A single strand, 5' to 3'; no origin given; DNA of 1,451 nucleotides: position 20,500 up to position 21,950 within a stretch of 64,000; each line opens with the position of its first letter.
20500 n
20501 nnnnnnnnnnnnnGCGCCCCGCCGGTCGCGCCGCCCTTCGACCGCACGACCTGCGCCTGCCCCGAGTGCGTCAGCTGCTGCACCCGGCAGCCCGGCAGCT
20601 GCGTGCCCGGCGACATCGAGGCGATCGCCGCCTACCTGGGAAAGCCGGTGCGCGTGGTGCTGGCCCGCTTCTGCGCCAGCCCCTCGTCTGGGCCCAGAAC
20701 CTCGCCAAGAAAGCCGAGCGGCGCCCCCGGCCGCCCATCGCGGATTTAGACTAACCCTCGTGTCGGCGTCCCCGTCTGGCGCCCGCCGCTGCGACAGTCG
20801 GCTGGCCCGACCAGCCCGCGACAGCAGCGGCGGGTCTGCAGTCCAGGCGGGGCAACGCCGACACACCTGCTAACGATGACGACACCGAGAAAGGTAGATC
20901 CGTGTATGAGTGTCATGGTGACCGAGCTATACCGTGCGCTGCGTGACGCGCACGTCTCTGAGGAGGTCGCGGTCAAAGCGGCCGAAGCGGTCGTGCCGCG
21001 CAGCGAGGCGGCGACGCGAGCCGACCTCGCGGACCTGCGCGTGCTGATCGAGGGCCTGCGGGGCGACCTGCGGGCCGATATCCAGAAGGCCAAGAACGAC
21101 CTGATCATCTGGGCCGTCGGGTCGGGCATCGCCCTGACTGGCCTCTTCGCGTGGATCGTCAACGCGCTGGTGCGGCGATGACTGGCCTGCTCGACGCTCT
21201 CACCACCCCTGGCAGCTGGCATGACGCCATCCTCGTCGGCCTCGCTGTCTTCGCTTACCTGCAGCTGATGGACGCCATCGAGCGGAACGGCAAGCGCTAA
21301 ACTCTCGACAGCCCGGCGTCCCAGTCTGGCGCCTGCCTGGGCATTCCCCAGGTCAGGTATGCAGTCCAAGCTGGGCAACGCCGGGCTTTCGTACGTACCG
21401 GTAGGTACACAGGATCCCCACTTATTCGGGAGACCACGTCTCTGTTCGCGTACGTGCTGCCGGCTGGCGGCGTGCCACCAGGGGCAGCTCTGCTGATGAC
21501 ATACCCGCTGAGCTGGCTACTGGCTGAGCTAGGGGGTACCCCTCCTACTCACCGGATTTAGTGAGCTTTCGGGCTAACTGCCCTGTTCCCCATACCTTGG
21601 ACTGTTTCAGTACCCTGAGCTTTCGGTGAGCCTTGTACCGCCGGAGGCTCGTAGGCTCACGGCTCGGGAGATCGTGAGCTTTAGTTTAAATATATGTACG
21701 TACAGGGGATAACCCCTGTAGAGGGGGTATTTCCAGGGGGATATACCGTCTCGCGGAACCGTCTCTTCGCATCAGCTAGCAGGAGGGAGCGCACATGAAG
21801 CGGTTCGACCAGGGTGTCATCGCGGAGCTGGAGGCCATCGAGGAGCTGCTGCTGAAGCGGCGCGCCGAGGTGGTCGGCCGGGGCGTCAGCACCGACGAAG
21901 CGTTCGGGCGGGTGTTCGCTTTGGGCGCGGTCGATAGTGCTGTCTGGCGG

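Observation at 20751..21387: Two copies of a long irregular hairpin element with compensatory base changes, bracketing a two-gene cassette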

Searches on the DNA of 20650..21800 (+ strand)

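Call 36: build_rna_model(alignment_id=A2, structure=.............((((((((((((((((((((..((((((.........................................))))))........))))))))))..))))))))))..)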
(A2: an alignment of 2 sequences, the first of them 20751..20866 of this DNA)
Model R1 built from alignment A2 (2 sequences, 120 columns); structure: as given.
model positions 120; base pairs 26; branch points 0; effective number of sequences 1.25; information 0.591 bits per position. Calibrated on 0.2 Mb of random sequence (short: E-values are rough).
structure used (alignment columns):
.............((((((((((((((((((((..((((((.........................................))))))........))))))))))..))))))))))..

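Call 37: search_with_rna_model(model_id=R1, source=window, filters=off, max_evalue=10, show_alignments=4)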
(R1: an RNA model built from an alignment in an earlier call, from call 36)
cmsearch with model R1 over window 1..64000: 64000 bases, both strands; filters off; matches with E-value up to 10: 34.
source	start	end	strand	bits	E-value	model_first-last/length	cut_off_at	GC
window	20751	20866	+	131.4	7.7e-31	1-120/120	no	0.75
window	21297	21389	+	107.6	6.9e-25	1-120/120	no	0.65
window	20758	20873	-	34.4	1.4e-06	1-120/120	no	0.74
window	21308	21400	-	24.4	0.00044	1-120/120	no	0.67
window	19766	19865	-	13.1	0.29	1-120/120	no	0.65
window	16756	16820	-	11.5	0.73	31-99/120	no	0.75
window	8540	8608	-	10.9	1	1-120/120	no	0.75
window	42961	43060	-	10.6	1.3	1-120/120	no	0.72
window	41553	41609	-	9.6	2.2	1-120/120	no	0.63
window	29308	29364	+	9.6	2.2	1-120/120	no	0.75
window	44215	44271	+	9.4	2.4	1-120/120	no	0.61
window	27746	27777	-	9.3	2.6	1-120/120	no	0.75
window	18586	18618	-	9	3.1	1-120/120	no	0.7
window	50278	50362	+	8.8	3.5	24-107/120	no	0.59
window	60890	60933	-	8.6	3.8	1-120/120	no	0.7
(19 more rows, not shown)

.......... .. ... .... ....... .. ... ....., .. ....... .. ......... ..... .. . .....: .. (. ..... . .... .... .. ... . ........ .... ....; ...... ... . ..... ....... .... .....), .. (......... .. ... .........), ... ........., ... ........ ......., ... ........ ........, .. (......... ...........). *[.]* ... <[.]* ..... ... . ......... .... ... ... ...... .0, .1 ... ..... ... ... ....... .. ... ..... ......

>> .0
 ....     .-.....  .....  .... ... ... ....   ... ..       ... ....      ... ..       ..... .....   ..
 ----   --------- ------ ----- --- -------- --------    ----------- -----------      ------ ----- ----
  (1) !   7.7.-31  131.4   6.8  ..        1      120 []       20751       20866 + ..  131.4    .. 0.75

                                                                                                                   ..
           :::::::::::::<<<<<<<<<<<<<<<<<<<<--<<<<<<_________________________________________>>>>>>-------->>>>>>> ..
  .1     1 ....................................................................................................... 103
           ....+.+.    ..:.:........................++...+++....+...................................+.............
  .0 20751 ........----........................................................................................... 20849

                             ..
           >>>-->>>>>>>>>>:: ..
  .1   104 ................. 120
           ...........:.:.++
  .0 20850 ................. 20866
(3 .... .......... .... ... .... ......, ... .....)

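Call 38: search_with_rna_model(model_id=R1, sources=[L005, L006, L007, L008, L009, L010, L011, L012, L013, L014, L015, L016, L017, L018, L019, L020, L021, L022, L023, L024, L025, L026, L027, L028, L029, L030, L031, L032, L033, L034, L035, L036, L037, L038, L039, L040, L041, L042, L043, L044, L045, L046, L047, L048, L049, L050, L051, L052, L053, L054, L055, L056, L057, L058, L059, L060, L061, L062, L063, L064, L065, L066], max_evalue=1, show_alignments=3)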
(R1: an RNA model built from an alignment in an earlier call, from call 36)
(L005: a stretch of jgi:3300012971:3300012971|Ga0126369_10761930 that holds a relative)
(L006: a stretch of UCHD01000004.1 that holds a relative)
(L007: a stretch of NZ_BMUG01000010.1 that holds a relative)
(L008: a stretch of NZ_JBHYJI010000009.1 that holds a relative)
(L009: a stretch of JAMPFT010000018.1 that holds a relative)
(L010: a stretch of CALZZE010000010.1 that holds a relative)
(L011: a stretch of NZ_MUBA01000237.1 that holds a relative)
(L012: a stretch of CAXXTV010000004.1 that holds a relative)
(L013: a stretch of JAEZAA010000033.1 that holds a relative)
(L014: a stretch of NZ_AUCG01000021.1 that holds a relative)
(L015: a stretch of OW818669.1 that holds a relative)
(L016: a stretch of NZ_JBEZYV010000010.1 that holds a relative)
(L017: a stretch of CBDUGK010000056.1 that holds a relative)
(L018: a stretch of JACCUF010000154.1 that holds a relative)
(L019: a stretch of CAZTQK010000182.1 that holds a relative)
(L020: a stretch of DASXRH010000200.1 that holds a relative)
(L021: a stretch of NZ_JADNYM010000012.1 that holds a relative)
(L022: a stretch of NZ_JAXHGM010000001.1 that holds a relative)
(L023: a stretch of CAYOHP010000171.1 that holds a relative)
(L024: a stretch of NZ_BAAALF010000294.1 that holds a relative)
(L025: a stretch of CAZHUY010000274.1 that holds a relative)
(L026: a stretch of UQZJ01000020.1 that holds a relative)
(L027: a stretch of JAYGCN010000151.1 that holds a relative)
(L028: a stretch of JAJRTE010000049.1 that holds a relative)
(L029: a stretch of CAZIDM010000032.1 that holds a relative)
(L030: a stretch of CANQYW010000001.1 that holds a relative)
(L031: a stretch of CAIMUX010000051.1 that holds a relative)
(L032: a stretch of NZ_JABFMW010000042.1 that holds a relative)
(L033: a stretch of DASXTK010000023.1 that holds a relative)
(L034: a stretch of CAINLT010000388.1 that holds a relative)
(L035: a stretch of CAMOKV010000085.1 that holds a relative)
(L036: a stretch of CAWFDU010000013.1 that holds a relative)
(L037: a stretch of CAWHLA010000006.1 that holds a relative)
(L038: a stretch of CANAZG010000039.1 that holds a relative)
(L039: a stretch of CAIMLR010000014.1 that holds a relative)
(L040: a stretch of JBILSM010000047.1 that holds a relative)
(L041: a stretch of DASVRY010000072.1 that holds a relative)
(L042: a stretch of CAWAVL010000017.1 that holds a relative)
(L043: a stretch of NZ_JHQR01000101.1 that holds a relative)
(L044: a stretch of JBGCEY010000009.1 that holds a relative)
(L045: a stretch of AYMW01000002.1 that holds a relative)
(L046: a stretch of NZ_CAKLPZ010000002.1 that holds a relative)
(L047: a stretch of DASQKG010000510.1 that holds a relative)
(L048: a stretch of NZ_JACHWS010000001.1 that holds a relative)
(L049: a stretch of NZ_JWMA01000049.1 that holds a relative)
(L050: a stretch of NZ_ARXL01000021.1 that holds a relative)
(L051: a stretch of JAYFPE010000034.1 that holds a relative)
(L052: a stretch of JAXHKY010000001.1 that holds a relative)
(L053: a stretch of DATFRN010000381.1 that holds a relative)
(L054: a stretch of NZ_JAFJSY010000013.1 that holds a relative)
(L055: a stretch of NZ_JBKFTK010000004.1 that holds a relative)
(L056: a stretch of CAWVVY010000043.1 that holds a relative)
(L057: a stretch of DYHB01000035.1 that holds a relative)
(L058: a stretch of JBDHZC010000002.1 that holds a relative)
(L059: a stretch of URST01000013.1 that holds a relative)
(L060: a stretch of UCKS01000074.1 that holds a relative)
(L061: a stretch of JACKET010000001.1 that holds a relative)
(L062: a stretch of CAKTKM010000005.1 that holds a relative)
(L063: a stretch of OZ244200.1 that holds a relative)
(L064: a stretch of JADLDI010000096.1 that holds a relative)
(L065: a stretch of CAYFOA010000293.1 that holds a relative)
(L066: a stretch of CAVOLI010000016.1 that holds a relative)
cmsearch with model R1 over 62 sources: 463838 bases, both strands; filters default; matches with E-value up to 1: 5.
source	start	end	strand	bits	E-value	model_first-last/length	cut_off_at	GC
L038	4492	4556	-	18.2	0.11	1-120/120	no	0.6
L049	7824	7917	+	15.6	0.5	1-120/120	no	0.73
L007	4785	4891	-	15.4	0.56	1-120/120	no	0.73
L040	2550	2581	-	14.9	0.75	1-120/120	no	0.53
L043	7908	8000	-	14.9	0.77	52-120/120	5'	0.59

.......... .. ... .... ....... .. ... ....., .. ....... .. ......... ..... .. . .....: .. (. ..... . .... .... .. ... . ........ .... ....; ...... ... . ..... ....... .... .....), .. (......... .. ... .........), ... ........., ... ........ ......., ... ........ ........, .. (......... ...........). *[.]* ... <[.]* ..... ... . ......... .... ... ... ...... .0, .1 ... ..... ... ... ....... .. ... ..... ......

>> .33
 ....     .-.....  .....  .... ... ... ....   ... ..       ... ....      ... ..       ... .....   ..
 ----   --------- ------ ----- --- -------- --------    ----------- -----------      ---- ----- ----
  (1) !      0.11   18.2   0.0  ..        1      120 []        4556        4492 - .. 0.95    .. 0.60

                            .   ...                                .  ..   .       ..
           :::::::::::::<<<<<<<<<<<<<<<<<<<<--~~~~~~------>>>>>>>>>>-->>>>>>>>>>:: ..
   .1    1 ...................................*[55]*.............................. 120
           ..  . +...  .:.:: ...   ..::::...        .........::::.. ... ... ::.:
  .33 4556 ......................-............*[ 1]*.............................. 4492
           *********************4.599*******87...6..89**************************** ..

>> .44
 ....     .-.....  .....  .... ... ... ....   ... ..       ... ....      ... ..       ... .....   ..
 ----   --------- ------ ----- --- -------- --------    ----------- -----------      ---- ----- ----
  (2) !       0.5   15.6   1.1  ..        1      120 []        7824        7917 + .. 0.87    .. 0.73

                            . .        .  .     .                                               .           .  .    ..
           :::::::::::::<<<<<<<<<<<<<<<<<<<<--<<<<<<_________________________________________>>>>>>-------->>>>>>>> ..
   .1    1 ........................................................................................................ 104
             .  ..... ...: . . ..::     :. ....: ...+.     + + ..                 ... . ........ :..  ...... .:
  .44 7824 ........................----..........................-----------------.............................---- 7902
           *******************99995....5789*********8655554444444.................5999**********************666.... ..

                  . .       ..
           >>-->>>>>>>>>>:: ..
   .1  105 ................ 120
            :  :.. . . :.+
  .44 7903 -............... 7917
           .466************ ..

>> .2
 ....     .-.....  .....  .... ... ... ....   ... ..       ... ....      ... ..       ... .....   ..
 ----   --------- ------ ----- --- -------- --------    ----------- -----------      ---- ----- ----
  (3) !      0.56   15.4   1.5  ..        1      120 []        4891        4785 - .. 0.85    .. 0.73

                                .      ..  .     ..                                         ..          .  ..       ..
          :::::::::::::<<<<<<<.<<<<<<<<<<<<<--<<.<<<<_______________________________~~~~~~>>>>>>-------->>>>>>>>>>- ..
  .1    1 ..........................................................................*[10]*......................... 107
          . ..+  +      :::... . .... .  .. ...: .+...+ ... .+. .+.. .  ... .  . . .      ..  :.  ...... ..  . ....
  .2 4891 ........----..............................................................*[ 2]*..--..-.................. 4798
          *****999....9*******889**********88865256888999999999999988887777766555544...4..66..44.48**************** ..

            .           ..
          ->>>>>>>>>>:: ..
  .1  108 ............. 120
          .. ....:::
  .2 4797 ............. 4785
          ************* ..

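Call 43: search_with_rna_model(model_id=R1, sources=[L067, L068, L069, L070, L071], max_evalue=5, filters=off, show_alignments=3)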
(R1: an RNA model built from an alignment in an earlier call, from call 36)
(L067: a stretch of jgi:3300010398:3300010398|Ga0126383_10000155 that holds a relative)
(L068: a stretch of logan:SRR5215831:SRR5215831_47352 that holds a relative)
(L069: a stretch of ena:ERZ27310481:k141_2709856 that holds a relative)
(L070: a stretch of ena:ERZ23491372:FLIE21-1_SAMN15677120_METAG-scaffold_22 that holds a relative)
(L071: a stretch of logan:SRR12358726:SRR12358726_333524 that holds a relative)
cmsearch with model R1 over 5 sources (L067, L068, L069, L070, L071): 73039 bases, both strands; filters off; matches with E-value up to 5: 40.
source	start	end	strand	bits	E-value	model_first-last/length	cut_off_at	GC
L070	1461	1510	+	17.4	0.029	1-120/120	no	0.6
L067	15323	15434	-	15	0.11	1-120/120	no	0.65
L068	15323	15434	-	15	0.11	1-120/120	no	0.65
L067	19482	19596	-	14.6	0.14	1-120/120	no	0.68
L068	19482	19596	-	14.6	0.14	1-120/120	no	0.68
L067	16302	16365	-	13.6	0.25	1-120/120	no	0.75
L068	16302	16365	-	13.6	0.25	1-120/120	no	0.75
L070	9392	9444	+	12.5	0.48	1-120/120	no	0.81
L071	263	315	+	12.5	0.48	1-120/120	no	0.81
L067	16496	16569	+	12.4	0.49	1-120/120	no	0.61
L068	16496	16569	+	12.4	0.49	1-120/120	no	0.61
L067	14101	14131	-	11.8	0.72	1-120/120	no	0.81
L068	14101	14131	-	11.8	0.72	1-120/120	no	0.81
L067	4970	5027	-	10.9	1.2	1-120/120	no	0.74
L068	4970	5027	-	10.9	1.2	1-120/120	no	0.74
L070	9403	9455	-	10.8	1.3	1-120/120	no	0.77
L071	274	326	-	10.8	1.3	1-120/120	no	0.77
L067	17351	17453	-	10.7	1.3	1-120/120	no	0.73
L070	13926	13987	+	10.5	1.5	1-120/120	no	0.73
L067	19706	19786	-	10.3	1.6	15-117/120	no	0.72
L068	19706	19786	-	10.3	1.6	15-117/120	no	0.72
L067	8490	8529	-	10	2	1-120/120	no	0.7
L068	8490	8529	-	10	2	1-120/120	no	0.7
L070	13663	13706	-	9.7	2.4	1-120/120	no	0.61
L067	16291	16357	+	9.7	2.4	1-120/120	no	0.75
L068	16291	16357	+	9.7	2.4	1-120/120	no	0.75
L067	13545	13609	-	9.3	2.9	1-120/120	no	0.68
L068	13545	13609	-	9.3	2.9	1-120/120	no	0.68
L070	13585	13627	+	9.3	3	1-120/120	no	0.63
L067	4958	5024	+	9.2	3.1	1-120/120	no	0.76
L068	4958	5024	+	9.2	3.1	1-120/120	no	0.76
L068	17351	17453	-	8.7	4.2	1-120/120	no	0.74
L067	8336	8416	+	8.7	4.3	1-120/120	no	0.64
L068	8336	8416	+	8.7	4.3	1-120/120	no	0.64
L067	15455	15582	+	8.6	4.3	1-120/120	no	0.66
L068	15455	15582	+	8.6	4.3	1-120/120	no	0.66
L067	2910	3017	-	8.6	4.3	1-120/120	no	0.68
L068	2909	3016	-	8.6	4.3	1-120/120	no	0.68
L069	7490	7603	+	8.6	4.4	1-120/120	no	0.7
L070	10405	10456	-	8.5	4.8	1-120/120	no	0.79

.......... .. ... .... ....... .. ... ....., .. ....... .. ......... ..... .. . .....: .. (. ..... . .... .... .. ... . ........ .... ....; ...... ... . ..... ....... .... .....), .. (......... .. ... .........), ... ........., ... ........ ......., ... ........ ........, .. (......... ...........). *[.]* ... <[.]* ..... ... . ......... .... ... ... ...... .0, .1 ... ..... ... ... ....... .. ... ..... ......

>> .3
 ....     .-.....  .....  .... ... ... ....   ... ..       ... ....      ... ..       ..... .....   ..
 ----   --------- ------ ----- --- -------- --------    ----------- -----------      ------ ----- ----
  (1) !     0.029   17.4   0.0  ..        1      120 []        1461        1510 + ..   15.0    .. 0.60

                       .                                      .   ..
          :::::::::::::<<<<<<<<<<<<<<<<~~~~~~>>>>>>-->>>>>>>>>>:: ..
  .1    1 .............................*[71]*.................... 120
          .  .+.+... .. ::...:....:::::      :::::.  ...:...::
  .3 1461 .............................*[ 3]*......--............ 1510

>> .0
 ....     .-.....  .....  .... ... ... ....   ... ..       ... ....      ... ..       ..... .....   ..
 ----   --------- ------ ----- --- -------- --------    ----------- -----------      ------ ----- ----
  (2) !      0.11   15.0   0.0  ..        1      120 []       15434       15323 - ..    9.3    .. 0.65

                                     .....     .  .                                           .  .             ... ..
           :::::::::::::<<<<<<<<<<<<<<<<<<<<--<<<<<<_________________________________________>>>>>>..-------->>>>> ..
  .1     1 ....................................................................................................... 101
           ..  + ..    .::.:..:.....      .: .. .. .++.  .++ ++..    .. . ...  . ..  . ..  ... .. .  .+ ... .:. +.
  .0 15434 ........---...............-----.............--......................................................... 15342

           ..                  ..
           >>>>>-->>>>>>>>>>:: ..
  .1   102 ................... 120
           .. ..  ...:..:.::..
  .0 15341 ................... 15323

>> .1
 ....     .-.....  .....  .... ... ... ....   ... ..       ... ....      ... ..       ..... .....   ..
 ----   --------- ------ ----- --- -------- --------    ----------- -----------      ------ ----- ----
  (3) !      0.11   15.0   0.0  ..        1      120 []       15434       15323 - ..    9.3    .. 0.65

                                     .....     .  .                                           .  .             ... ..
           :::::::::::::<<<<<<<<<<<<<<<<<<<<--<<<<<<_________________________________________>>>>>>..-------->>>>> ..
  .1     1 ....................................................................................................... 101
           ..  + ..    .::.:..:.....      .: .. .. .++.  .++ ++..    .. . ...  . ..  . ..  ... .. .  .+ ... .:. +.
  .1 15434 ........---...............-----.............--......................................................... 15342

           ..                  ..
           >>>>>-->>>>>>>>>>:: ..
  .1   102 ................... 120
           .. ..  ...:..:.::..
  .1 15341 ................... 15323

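Call 62: search_rna_families(source=window, start=20650, end=21800, threshold=evalue, max_evalue=10)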
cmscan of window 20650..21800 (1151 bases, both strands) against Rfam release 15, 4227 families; matches with E-value up to 10: 7.
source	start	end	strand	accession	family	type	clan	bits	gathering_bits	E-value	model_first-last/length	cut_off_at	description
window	21492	21529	+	RF01305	sR51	Gene; snRNA; snoRNA; CD-box;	-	18.3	38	0.68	1-56/56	no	Small nucleolar RNA sR51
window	21044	21082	+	RF00989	mir-492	Gene; miRNA;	-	16.8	76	0.89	1-75/75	no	mir-492 microRNA precursor family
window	21318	21392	+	RF00825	mir-344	Gene; miRNA;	-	16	52.5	3.7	1-71/71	no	mir-344 microRNA precursor family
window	20953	21016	+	RF00510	Tombus_IRE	Cis-reg;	-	16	45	7.2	1-94/94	no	Tombusvirus internal replication element (IRE)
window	20781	20835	-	RF04131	mir-2032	Gene; miRNA;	-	15.9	100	9.1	1-77/77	no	mir-2032 microRNA precursor family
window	21653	21779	+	RF01736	flg-Rhizobiales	Cis-reg;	-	13.6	55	5.4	1-141/141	no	flg-Rhizobiales RNA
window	21489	21529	+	RF01149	sR10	Gene; snRNA; snoRNA; CD-box;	-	12.7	45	2.5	1-54/54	no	Small nucleolar RNA sR10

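Call 67: search_with_rna_model(model_id=R1, source=L151, start=1, end=8500, filters=off, max_evalue=1)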
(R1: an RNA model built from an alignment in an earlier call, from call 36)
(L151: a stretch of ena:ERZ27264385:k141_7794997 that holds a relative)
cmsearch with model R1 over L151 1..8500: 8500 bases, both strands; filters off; matches with E-value up to 1: 1.
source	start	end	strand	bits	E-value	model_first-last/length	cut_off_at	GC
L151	4060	4167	+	12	0.071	1-120/120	no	0.66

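Call 68: search_dna_similar(query=window:20745-20870:+, collection=phages, mode=distant, max_evalue=1)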
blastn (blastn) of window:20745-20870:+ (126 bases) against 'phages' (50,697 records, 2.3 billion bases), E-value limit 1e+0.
Records with a match: 2; places in all: 2; records where one place covers at least 80% of the query: 0.
Best place of each record, by identity: 80-90% 1; 60-80% 1.
By first word of the organism name: Brevundimonas 1; Bacteriophage 1.
By host as written in the record: Brevundimonas subvibrioides ATCC 15264 1; - 1.
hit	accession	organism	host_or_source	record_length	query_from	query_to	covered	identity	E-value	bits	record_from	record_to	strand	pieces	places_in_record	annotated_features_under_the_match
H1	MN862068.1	Brevundimonas phage vB_BsubS-Delta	Brevundimonas subvibrioides ATCC 15264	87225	64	115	41%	77.4%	4e-1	39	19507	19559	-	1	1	tape measure protein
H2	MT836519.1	Bacteriophage sp.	human fecal samples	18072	20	56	29%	89.5%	1e-1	41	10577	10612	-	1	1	record has no annotation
